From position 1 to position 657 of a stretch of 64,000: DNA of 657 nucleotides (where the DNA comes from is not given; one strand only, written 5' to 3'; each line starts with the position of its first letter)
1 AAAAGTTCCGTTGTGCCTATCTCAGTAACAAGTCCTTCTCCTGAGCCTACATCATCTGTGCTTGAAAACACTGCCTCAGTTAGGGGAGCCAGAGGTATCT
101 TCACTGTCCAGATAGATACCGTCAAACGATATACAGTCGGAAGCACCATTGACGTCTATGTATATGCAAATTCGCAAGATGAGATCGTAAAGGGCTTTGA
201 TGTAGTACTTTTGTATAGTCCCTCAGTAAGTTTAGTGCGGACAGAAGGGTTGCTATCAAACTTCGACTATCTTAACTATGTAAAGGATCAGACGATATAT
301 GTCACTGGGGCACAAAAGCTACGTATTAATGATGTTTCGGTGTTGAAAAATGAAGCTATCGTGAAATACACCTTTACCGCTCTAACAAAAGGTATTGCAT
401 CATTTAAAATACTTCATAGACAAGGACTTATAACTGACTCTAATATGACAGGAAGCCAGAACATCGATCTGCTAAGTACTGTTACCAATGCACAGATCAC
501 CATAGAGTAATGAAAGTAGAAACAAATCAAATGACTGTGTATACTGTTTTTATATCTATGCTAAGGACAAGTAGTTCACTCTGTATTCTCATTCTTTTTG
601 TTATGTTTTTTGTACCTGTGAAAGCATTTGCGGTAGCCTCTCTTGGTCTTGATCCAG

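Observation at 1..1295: Cohesin-domain proteins here and a dockerin-bearing adhesin 30 kb away: cohesin-dockerin pairing without any carbohydrate-active enzymes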

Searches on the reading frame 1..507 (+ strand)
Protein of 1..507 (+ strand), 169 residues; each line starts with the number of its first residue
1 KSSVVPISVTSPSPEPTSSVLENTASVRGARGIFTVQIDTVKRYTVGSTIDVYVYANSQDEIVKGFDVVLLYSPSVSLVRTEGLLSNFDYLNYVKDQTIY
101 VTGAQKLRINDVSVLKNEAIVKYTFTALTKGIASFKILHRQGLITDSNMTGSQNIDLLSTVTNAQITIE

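Call 4: search_protein_families(library=pfam, max_evalue=1, proteins=[window:1-507:+])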
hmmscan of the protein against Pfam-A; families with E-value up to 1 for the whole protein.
window:1-507:+ (169 aa): 3 families
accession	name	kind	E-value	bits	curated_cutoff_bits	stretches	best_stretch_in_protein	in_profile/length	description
PF16669.11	TTC5_OB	-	0.07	13.2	30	1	48-117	46-109/115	Tetratricopeptide repeat protein 5 OB fold domain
PF19294.4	DACZ_N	-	0.096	12.8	24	0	59-79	8-28/125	Diadenylate cyclase, N-terminal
PF13509.12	S1_2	-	0.12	12.9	21.8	1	42-63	36-57/61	S1 domain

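Call 10: search_protein_families(library=ncbifam, max_evalue=0.1, proteins=[window:1-507:+])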
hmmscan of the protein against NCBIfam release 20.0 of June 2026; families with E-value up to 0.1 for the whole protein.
window:1-507:+ (169 aa): 0 families

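Call 30: search_solved_structures(query=A3, max_evalue=1, show_alignments=1)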
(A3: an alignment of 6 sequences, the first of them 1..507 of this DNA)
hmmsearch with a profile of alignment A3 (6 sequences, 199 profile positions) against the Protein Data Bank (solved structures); distinct sequences matched with E-value up to 1: 14.
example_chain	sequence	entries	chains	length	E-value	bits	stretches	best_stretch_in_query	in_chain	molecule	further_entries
5aoz_A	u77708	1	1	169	0.0014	21.6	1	66-104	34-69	PUTATIVE CELLULOSOMAL SCAFFOLDIN PROTEIN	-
5m2o_A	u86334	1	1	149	0.0036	20.2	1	71-104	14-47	Putative cellulosomal scaffoldin protein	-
2w1n_A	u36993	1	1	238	0.0074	19.2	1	62-134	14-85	O-GLCNACASE NAGJ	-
2o4e_A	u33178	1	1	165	0.009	18.9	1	59-134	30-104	O-GlcNAcase nagJ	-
2jh2_A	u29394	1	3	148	0.0095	18.8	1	61-134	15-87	O-GLCNACASE NAGJ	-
2ozn_A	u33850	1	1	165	0.0098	18.8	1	59-134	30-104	O-GlcNAcase nagJ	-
5m2s_A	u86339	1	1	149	0.073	15.9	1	73-104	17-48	Putative cellulosomal scaffoldin protein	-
3rjo_A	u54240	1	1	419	0.22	14.4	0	104-167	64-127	Endoplasmic reticulum aminopeptidase 1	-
7mwb_A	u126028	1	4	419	0.22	14.4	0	104-167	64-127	Endoplasmic reticulum aminopeptidase 1,SPF Sequence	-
5j5e_A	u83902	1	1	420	0.22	14.3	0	104-167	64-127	Endoplasmic reticulum aminopeptidase 1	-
7mwc_A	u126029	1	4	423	0.23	14.3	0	104-167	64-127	Endoplasmic reticulum aminopeptidase 1,LPF sequence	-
4u3s_A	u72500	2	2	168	0.29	14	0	66-111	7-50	Cellulosomal scaffoldin adaptor protein B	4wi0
5g5d_A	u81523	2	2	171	0.41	13.5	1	65-110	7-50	CELLULOSOME ANCHORING PROTEIN COHESIN REGION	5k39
4xtr_G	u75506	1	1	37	0.61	12.9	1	3-29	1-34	Pep12p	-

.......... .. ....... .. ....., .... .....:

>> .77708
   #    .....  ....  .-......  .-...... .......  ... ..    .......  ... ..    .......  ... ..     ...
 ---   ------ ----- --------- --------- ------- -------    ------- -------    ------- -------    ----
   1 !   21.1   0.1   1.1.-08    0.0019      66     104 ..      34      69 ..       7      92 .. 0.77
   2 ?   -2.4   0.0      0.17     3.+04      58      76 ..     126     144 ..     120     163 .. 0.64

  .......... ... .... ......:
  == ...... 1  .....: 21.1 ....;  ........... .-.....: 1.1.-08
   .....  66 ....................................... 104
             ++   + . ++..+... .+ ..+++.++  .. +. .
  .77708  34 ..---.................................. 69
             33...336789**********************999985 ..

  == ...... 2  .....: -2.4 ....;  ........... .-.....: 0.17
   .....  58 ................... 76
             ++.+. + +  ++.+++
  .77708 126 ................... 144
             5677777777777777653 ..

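Call 47: find_homologous_proteins(query=window:1-507:+)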
Query window:1-507:+ (169 aa): 2 proteins with E <= 0.001 among 47 candidates.
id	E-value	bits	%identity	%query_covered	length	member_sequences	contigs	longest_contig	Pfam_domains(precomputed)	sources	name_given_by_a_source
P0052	7.1e-99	346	100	100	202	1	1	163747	-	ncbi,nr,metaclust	ncbi:MAG: hypothetical protein UZ21_OP11001000379 [Microgenomates bacterium OLB22]|nr:MAG: hypotheti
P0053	1.8e-83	296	83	100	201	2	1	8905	-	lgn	-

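Call 49: find_encoding_contigs(protein=P0053, flank=10000, max_places=4)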
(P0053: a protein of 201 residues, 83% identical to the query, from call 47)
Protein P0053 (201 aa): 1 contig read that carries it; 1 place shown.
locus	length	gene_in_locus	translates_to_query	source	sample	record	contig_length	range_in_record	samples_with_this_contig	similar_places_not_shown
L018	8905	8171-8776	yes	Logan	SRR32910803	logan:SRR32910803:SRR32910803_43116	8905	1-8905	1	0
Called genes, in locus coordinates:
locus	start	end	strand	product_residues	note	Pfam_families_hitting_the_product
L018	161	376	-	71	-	PF12728:HTH_17, PF13411:MerR_1, PF00376:MerR (weak)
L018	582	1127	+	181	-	PF00466:Ribosomal_L10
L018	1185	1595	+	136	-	PF16320:Ribosomal_L12_N, PF00542:Ribosomal_L12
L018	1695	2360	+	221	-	-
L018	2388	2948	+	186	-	-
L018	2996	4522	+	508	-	PF00404:Dockerin_1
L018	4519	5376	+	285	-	PF00963:Cohesin (weak)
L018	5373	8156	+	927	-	PF01447:Peptidase_M4, PF02868:Peptidase_M4_C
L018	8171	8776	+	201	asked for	-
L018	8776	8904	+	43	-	?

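Call 50: find_encoding_contigs(protein=P0052, flank=10000, max_places=4)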
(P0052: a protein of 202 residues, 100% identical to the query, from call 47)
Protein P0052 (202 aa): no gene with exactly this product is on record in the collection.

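Call 51: search_protein_families(library=pfam, max_evalue=0.01, proteins=[L018:1695-2357:+, L018:2388-2945:+, L018:2996-4519:+, L018:4519-5373:+, L018:5373-8153:+, L018:8171-8773:+])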
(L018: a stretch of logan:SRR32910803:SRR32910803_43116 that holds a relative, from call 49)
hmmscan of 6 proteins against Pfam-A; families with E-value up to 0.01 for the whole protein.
L018:1695-2357:+ (221 aa): 0 families

L018:2388-2945:+ (186 aa): 0 families

L018:2996-4519:+ (508 aa): 2 families
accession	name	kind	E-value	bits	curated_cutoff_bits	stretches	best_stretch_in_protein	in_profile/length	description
PF00404.24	Dockerin_1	-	5.3e-13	49.4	22.9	1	454-504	2-55/57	Dockerin type I domain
PF00963.24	Cohesin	-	0.00086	20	24.1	1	191-251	5-60/139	Cohesin domain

L018:4519-5373:+ (285 aa): 1 family
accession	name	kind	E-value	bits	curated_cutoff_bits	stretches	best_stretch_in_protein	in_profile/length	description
PF00963.24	Cohesin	-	2.3e-06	28.3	24.1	1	67-175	11-126/139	Cohesin domain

L018:5373-8153:+ (927 aa): 3 families
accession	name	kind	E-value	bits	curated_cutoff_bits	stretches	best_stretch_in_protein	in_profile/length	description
PF02868.21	Peptidase_M4_C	-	6.7e-33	114.3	24.4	1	416-565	1-163/165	Thermolysin metallopeptidase, alpha-helical domain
PF01447.24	Peptidase_M4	-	1.4e-13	51.9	22.4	1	303-412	35-144/145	Thermolysin metallopeptidase, catalytic domain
PF00404.24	Dockerin_1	-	0.00072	20.1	22.9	1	873-913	6-49/57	Dockerin type I domain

L018:8171-8773:+ (201 aa): 0 families

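Call 68: predict_structure(alignment_id=A8)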
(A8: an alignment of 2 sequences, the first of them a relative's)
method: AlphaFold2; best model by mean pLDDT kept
length: 202 residues; sequences in the alignment: 2
mean_pLDDT: 44.8   pTM: 0.41
mean pLDDT of the five models: 44.8, 42.6, 41.7, 41.6, 41.4
residues with pLDDT >= 90: 0; 70-90: 23; 50-70: 48; < 50: 131
segments of 3 or more residues with pLDDT < 50: 34-78, 94-128, 133-138, 149-151, 163-202
pLDDT, mean of each block of 10 residues (from residue 1): 73 84 74 40 27 29 34 45 56 48 35 30 43 45 53 57 48 33 25 23 21
secondary structure, 60 per line:
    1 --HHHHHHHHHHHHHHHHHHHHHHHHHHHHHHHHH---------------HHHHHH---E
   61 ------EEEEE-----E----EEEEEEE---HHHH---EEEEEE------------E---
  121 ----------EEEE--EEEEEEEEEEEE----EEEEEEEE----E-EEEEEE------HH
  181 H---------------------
elements in order: H3-35 H51-56 E67-71 E82-88 H92-95 E99-104 E131-134 E137-148 E153-160 E167-172
